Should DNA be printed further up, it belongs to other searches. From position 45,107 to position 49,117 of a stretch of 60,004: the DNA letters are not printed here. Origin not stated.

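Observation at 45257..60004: Candidate undescribed surface-glycoprotein/adhesin module: FHA-sigma54 activator, PMT-like GT-C glycosyltransferase, beta-barrel OMP and three giant Cys-rich lipoprotein paralogs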

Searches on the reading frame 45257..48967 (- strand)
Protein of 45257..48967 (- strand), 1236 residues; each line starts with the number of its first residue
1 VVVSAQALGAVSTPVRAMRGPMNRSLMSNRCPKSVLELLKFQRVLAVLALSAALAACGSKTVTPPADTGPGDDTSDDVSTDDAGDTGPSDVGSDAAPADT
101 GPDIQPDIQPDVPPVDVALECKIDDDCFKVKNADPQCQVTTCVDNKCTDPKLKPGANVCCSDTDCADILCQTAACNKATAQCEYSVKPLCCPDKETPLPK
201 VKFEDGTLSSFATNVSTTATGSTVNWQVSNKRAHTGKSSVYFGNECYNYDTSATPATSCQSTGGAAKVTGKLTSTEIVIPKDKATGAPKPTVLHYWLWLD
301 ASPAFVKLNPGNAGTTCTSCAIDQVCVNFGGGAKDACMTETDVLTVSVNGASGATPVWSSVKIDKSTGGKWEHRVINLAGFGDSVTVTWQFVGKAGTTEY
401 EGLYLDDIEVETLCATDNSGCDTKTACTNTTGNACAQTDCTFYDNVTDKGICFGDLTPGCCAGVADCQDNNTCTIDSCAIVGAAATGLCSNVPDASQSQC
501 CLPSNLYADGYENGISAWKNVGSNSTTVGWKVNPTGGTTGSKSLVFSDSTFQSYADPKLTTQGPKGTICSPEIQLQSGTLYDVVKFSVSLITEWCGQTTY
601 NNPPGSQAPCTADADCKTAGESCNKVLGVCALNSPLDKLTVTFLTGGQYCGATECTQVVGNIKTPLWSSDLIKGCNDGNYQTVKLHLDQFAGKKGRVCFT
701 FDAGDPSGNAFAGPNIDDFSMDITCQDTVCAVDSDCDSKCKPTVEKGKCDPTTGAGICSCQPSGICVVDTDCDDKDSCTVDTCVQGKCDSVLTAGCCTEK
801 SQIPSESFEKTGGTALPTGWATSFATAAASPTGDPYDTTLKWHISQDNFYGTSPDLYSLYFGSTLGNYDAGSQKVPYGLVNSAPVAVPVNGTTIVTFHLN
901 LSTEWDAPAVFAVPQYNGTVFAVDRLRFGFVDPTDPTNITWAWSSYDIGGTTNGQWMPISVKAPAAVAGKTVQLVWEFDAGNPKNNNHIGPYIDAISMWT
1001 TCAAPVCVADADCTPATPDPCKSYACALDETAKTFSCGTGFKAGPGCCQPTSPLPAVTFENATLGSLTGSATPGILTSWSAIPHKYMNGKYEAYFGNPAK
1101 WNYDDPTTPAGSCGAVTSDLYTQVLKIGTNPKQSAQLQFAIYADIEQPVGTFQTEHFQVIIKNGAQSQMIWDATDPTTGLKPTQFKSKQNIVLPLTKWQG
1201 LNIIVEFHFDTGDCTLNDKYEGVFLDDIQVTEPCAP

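Call 4: search_protein_families(library=pfam, proteins=[window:45257-48967:-], max_evalue=0.01)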
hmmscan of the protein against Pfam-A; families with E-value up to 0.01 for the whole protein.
window:45257-48967:- (1236 aa): 0 families

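Call 5: search_protein_families(library=ncbifam, proteins=[window:45257-48967:-], max_evalue=0.01)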
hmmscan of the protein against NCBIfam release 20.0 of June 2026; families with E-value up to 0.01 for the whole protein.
window:45257-48967:- (1236 aa): 1 family
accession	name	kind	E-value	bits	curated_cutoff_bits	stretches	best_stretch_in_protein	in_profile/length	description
NF038128.1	choice_anch_J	domain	7.1e-05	23.1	30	0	344-410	94-162/162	choice-of-anchor J domain-containing protein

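Call 6: search_protein_families(library=pfam, proteins=[window:45257-48967:-], max_evalue=10)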
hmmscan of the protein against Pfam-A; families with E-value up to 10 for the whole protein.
window:45257-48967:- (1236 aa): 2 families
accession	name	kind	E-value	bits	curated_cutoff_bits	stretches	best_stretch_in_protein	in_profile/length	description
PF00526.23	Dicty_CTDC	-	0.012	15.9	27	2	466-493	1-23/24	Dictyostelium (slime mold) repeat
PF13627.12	LptM_cons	-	0.43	10.9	27.3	1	45-60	2-17/23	LPS-assembly lipoprotein LptM, conserved region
